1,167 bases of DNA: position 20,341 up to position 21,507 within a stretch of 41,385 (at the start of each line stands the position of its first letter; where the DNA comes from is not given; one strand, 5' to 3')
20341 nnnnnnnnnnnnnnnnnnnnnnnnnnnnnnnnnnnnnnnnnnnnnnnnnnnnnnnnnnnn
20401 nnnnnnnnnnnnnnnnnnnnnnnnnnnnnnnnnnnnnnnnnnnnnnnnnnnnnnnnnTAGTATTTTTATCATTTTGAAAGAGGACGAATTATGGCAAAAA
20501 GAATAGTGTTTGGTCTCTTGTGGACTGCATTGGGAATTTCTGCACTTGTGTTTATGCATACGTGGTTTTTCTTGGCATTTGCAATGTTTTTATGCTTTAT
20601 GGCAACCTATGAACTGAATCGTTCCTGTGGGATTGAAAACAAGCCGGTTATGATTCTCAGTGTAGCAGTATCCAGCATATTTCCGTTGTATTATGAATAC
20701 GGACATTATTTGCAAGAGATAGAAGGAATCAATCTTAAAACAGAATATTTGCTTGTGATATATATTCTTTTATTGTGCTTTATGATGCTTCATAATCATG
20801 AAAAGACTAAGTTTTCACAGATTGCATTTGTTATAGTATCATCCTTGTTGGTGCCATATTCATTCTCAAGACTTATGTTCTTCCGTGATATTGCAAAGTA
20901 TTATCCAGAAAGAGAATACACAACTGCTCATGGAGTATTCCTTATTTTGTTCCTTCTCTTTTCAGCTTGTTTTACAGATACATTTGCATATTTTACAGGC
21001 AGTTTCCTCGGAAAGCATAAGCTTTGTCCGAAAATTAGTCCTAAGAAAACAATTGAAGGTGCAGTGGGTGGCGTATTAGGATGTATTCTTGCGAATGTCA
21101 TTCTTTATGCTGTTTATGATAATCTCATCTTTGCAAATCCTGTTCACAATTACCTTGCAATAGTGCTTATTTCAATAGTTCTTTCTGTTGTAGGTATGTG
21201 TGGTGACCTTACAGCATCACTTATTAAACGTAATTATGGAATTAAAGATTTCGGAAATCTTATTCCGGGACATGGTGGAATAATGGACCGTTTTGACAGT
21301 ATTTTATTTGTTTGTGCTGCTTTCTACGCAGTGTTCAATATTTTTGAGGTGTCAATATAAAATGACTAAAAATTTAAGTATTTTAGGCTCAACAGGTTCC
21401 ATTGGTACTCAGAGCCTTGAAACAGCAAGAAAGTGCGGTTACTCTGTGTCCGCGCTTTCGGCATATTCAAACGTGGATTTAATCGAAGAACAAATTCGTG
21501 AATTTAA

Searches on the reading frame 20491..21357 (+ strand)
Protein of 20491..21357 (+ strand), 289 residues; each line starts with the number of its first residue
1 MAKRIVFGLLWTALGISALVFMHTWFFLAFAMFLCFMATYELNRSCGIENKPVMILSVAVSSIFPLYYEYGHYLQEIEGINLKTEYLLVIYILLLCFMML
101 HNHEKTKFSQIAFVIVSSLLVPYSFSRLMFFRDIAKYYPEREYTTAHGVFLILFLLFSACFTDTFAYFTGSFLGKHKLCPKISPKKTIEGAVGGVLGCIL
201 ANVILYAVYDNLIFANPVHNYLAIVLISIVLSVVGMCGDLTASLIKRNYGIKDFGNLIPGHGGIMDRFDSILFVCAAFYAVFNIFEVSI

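Call 20: search_protein_families(library=pfam, proteins=[window:20491-21357:+], max_evalue=0.00001)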
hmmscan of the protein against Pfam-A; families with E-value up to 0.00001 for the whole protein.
window:20491-21357:+ (289 aa): 1 family
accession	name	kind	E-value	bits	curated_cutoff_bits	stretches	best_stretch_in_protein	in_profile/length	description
PF01148.25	CTP_transf_1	-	4e-57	194.5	24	1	3-285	2-264/264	Cytidylyltransferase family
